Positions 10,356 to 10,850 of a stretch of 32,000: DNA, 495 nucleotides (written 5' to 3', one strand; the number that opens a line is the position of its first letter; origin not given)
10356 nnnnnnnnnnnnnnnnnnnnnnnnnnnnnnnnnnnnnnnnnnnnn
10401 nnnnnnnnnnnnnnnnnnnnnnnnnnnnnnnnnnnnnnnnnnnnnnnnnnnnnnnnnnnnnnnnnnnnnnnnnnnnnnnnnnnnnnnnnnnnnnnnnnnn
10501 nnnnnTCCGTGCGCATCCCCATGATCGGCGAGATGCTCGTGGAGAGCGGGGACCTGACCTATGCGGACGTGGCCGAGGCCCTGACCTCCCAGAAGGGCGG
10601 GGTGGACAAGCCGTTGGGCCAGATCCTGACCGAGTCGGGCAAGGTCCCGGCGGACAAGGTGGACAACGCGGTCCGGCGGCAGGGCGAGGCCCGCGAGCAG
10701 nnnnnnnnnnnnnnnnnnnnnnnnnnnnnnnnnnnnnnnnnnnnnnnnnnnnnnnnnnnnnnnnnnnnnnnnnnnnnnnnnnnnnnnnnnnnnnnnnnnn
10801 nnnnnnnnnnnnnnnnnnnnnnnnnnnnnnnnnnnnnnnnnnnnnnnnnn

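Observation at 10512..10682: MshEN / T2SSE_N-like (possible c-di-GMP-binding) double motif inserted in CheA where P2 normally sits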

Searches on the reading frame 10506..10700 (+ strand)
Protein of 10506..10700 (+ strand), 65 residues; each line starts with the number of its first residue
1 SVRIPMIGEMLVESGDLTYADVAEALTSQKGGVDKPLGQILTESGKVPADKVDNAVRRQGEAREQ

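Call 29: search_solved_structures(query=A1, max_evalue=1, show_alignments=3)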
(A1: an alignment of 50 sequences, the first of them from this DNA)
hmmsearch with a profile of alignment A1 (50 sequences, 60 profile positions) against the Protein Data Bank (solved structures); distinct sequences matched with E-value up to 1: 26.
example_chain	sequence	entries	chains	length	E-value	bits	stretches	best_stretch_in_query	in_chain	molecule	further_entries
6f8l_G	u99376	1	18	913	4.3e-24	87.1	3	4-55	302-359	Type IV pilus assembly protein PilF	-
6ejf_G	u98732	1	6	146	7.9e-10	41.4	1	4-54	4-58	Type IV pilus assembly protein PilF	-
6olj_C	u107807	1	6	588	1.1e-08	37.8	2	3-54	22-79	Type IV pilus biogenesis ATPase PilB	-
5tsg_B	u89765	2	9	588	1.1e-08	37.8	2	3-54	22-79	Type IV pilus biogenesis ATPase PilB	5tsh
5htl_A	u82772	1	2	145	5.4e-08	35.5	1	4-33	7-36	MSHA biogenesis protein MshE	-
5zfr_A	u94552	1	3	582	6.3e-08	35.3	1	3-54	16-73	Type IV pilus biogenesis ATPase PilB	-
6ejf_J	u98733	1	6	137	3.1e-07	33.1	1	5-54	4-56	Type IV pilus assembly protein PilF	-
8pfa_A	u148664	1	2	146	3.3e-07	33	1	5-54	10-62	c-di-GMP binding domain of the ATPase enzyme PilF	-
8pdk_A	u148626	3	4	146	3.8e-07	32.8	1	5-54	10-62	c-di-GMP binding domain of the ATPase enzyme PilF | ATP-binding motif-containing protein pilF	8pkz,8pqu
8pe0_A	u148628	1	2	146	2e-06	30.5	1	7-54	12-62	c-di-GMP binding domain of the ATPase enzyme PilF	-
9gl5_A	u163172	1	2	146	4.3e-06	29.4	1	5-54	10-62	ATP-binding motif-containing protein pilF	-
9glg_A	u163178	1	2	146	7.2e-06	28.7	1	5-40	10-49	ATP-binding motif-containing protein pilF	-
3jc8_Ba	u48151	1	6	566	0.00082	22.1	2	6-54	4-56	Type IV-A pilus assembly ATPase PilB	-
2ncg_A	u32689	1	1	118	0.017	18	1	4-49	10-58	RGA1e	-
9g1w_A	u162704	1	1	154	0.022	17.6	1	5-51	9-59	Type IV pilus assembly ATPase PilB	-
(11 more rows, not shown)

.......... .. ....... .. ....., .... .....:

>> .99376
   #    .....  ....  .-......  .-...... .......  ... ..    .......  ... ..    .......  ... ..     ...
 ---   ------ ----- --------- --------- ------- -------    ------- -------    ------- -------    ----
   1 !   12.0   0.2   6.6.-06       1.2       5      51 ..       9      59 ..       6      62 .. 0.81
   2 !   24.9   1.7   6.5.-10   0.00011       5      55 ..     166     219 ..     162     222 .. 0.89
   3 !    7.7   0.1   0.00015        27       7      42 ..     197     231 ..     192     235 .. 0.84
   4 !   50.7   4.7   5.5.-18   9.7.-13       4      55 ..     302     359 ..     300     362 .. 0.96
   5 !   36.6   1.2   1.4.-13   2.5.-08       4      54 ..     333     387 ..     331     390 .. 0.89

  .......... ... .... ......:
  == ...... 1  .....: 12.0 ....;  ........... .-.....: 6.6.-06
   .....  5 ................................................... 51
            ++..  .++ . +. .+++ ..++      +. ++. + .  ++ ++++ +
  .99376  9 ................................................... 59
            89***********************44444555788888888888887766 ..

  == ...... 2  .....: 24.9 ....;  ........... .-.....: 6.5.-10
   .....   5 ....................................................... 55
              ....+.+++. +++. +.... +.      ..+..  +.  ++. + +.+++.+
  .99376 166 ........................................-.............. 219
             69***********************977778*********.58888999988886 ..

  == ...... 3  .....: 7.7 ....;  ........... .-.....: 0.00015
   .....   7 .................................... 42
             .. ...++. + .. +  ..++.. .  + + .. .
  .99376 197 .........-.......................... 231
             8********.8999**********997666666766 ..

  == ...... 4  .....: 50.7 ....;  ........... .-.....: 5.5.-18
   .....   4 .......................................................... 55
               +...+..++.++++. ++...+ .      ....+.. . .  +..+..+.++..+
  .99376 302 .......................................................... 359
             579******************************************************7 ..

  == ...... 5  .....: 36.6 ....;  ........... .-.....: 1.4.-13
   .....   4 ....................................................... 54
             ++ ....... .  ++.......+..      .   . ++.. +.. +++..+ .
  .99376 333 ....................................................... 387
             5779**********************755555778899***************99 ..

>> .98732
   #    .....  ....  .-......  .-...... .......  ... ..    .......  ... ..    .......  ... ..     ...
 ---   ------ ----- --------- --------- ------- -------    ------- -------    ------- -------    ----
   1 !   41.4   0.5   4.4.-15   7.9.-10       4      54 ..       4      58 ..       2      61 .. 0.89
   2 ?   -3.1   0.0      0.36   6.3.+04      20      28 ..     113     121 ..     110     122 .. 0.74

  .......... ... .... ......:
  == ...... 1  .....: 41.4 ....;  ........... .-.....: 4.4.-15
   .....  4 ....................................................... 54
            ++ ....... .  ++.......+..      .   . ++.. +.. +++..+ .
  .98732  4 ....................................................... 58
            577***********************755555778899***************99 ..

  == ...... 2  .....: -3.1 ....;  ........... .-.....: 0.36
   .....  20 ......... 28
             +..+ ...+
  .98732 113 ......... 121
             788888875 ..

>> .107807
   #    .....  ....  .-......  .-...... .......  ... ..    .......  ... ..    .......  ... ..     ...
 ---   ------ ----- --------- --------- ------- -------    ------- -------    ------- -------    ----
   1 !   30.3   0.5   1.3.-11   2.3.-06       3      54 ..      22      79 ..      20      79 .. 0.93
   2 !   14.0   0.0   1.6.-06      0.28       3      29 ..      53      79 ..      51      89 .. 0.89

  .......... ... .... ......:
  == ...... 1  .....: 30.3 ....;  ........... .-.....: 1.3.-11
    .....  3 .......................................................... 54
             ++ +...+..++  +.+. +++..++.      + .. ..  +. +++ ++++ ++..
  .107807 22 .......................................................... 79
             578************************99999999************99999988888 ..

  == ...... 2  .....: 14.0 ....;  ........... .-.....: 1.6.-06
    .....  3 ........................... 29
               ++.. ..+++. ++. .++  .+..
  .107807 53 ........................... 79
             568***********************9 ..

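Call 30: search_protein_families(library=ncbifam, alignment_id=A1, max_evalue=0.01)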
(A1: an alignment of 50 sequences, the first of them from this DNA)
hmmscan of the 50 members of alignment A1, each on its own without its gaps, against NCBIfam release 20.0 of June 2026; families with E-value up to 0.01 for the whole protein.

A. member 1, seq(65 aa): 2 families
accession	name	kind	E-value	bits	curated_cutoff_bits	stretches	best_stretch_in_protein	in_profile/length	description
NF053729.1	c-di-GMP_motif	domain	1.6e-09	37.4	38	1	7-59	2-53/53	cyclic di-GMP-binding domain-containing protein, MshE-related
NF012033.0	PRK15489.1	equivalog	0.00018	19.8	537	1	7-61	493-546/703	glycosyl transferase family protein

B. families by the number of members that match (of 50 scanned): 7 families
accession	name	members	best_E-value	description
NF053729.1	c-di-GMP_motif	50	3.6e-18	cyclic di-GMP-binding domain-containing protein, MshE-related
NF012033.0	PRK15489.1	50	5.8e-09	glycosyl transferase family protein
NF008411.1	PRK11234.1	42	1e-05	cyclic di-3',5'-guanylate-activated glycosyltransferase NfrB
TIGR03029.1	EpsG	40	3.3e-06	chain length determinant protein tyrosine kinase EpsG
TIGR02538.1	type_IV_pilB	3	0.002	type IV-A pilus assembly ATPase PilB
NF053606.1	Sta1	2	6.1e-05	Sta1 family transcriptional regulator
NF047700.1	LIC10415_fam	1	0.0065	LIC10415 family protein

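Call 34: predict_structure(alignment_id=A1)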
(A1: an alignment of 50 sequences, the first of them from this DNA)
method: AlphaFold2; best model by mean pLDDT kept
length: 65 residues; sequences in the alignment: 50
mean_pLDDT: 93.3   pTM: 0.78
mean pLDDT of the five models: 93.3, 93.1, 92.6, 91.0, 90.0
residues with pLDDT >= 90: 54; 70-90: 10; 50-70: 1; < 50: 0
segments of 3 or more residues with pLDDT < 50: none
pLDDT, mean of each block of 10 residues (from residue 1): 87 97 95 92 97 95 85
secondary structure, 60 per line:
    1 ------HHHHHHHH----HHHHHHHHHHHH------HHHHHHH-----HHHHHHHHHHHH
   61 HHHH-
elements in order: H7-14 H19-30 H37-43 H49-64

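Call 37: fold_search(model_id=the predicted structure, library=pdb)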
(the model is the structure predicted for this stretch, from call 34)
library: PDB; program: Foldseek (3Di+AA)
matches with E <= 10: 70; with E <= 0.001: 0
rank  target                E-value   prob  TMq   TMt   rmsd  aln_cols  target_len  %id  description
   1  8pfa_A                2.2e-02  1.00  0.78  0.37   0.9        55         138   29  X-ray structure of the Thermus thermophilus K167R mutant of the PilF-GSPIIB domain in the c-di-GMP bound state (released 2024-06-26)
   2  5htl_B                3.0e-02  1.00  0.78  0.38   1.0        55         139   29  Structure of MshE with cdg (released 2016-10-05)
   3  9glg_A                3.6e-02  1.00  0.81  0.39   0.8        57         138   26  X-ray structure of the Thermus thermophilus Q218E mutant of the PilF-GSPIIB domain in the c-di-GMP bound state (released 2025-06-25)
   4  5htl_A                3.9e-02  1.00  0.79  0.38   1.2        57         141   28  Structure of MshE with cdg (released 2016-10-05)
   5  9gl5_A                4.1e-02  1.00  0.78  0.38   0.8        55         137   27  X-ray structure of the Thermus thermophilus Q190E mutant of the PilF-GSPIIB domain in the c-di-GMP bound state (released 2025-06-25)
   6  9glg_B                7.7e-02  1.00  0.77  0.38   0.9        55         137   27  X-ray structure of the Thermus thermophilus Q218E mutant of the PilF-GSPIIB domain in the c-di-GMP bound state (released 2025-06-25)
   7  8pdk_A                8.7e-02  1.00  0.78  0.37   0.9        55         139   29  X-ray structure of the Thermus thermophilus PilF-GSPIIB domain in the c-di-GMP bound state (released 2024-06-26)
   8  7lkm_A                1.0e-01  1.00  0.64  0.31   4.1        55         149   27  The PilB(N-terminal_P70S mutant)-PilZ complex of the Type IV pilus from Xanthomonas citri (released 2021-08-11)
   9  8pkz_MODEL_1_A        1.1e-01  1.00  0.77  0.36   1.5        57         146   28  NMR solution structure of PilF-GSPIIB in the c-di-GMP bound state (released 2024-07-10)
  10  7lkm_B                1.1e-01  1.00  0.65  0.31   2.9        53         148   26  The PilB(N-terminal_P70S mutant)-PilZ complex of the Type IV pilus from Xanthomonas citri (released 2021-08-11)
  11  8pdk_B                1.3e-01  1.00  0.77  0.38   0.9        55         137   29  X-ray structure of the Thermus thermophilus PilF-GSPIIB domain in the c-di-GMP bound state (released 2024-06-26)
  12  8pe0_A                1.5e-01  1.00  0.78  0.37   0.8        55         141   29  X-ray structure of the Thermus thermophilus K167L mutant of the PilF-GSPIIB domain in the c-di-GMP bound state (released 2024-06-26)
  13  8pfa_B                1.8e-01  1.00  0.78  0.38   0.8        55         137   29  X-ray structure of the Thermus thermophilus K167R mutant of the PilF-GSPIIB domain in the c-di-GMP bound state (released 2024-06-26)
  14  7lkn_A                1.8e-01  1.00  0.66  0.31   2.9        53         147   26  The PilB(N-terminal_P70S mutant)-PilZ complex (SeMet) (released 2021-08-11)
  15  6ejf_G                3.2e-01  0.99  0.73  0.35   1.9        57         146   38  Thermus thermophilus PilF ATPase (apoprotein form) (released 2018-08-01)
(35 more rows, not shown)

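Call 54: search_protein_representatives(alignment_id=A1)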
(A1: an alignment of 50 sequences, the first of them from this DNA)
Query: 50 sequences, 60 profile positions. Proteins with E-value up to 0.001 (for the whole library): 14439; up to 1e-10: 1748; up to 1e-30: 33. The best 150 are listed.
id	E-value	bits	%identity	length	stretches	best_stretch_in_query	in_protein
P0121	1.7e-59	213.4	-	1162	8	4-56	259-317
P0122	4.6e-59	211.9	-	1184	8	2-55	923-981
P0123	7.4e-56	201.7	-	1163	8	6-56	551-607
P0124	5.0e-55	199.0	-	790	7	3-56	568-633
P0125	6.7e-55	198.6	-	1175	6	5-56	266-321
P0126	3.2e-54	196.4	-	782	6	3-55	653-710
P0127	3.2e-52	190.0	-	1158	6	4-56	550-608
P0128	6.5e-47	173.0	-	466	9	5-54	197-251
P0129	8.1e-44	163.1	-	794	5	3-55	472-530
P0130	1.6e-41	155.7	-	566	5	3-59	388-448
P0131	9.5e-41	153.3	-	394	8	2-55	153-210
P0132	7.8e-40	150.4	-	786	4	5-59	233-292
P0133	8.3e-40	150.3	-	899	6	4-56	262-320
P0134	3.4e-39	148.3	-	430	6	7-57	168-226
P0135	2.3e-38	145.6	-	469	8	3-54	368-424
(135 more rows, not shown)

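Call 72: search_solved_structures(query=A1, max_evalue=1e-7, show_alignments=5)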
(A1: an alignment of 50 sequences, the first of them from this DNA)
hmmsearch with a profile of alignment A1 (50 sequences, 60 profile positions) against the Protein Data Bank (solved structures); distinct sequences matched with E-value up to 1e-7: 6.
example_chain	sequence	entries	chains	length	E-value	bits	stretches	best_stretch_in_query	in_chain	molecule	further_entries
6f8l_G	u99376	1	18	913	4.3e-24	87.1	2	4-55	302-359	Type IV pilus assembly protein PilF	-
6ejf_G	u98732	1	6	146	7.9e-10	41.4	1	4-54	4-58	Type IV pilus assembly protein PilF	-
6olj_C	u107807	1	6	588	1.1e-08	37.8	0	3-54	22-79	Type IV pilus biogenesis ATPase PilB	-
5tsg_B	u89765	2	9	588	1.1e-08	37.8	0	3-54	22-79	Type IV pilus biogenesis ATPase PilB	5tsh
5htl_A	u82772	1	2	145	5.4e-08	35.5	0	4-33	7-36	MSHA biogenesis protein MshE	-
5zfr_A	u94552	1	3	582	6.3e-08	35.3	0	3-54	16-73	Type IV pilus biogenesis ATPase PilB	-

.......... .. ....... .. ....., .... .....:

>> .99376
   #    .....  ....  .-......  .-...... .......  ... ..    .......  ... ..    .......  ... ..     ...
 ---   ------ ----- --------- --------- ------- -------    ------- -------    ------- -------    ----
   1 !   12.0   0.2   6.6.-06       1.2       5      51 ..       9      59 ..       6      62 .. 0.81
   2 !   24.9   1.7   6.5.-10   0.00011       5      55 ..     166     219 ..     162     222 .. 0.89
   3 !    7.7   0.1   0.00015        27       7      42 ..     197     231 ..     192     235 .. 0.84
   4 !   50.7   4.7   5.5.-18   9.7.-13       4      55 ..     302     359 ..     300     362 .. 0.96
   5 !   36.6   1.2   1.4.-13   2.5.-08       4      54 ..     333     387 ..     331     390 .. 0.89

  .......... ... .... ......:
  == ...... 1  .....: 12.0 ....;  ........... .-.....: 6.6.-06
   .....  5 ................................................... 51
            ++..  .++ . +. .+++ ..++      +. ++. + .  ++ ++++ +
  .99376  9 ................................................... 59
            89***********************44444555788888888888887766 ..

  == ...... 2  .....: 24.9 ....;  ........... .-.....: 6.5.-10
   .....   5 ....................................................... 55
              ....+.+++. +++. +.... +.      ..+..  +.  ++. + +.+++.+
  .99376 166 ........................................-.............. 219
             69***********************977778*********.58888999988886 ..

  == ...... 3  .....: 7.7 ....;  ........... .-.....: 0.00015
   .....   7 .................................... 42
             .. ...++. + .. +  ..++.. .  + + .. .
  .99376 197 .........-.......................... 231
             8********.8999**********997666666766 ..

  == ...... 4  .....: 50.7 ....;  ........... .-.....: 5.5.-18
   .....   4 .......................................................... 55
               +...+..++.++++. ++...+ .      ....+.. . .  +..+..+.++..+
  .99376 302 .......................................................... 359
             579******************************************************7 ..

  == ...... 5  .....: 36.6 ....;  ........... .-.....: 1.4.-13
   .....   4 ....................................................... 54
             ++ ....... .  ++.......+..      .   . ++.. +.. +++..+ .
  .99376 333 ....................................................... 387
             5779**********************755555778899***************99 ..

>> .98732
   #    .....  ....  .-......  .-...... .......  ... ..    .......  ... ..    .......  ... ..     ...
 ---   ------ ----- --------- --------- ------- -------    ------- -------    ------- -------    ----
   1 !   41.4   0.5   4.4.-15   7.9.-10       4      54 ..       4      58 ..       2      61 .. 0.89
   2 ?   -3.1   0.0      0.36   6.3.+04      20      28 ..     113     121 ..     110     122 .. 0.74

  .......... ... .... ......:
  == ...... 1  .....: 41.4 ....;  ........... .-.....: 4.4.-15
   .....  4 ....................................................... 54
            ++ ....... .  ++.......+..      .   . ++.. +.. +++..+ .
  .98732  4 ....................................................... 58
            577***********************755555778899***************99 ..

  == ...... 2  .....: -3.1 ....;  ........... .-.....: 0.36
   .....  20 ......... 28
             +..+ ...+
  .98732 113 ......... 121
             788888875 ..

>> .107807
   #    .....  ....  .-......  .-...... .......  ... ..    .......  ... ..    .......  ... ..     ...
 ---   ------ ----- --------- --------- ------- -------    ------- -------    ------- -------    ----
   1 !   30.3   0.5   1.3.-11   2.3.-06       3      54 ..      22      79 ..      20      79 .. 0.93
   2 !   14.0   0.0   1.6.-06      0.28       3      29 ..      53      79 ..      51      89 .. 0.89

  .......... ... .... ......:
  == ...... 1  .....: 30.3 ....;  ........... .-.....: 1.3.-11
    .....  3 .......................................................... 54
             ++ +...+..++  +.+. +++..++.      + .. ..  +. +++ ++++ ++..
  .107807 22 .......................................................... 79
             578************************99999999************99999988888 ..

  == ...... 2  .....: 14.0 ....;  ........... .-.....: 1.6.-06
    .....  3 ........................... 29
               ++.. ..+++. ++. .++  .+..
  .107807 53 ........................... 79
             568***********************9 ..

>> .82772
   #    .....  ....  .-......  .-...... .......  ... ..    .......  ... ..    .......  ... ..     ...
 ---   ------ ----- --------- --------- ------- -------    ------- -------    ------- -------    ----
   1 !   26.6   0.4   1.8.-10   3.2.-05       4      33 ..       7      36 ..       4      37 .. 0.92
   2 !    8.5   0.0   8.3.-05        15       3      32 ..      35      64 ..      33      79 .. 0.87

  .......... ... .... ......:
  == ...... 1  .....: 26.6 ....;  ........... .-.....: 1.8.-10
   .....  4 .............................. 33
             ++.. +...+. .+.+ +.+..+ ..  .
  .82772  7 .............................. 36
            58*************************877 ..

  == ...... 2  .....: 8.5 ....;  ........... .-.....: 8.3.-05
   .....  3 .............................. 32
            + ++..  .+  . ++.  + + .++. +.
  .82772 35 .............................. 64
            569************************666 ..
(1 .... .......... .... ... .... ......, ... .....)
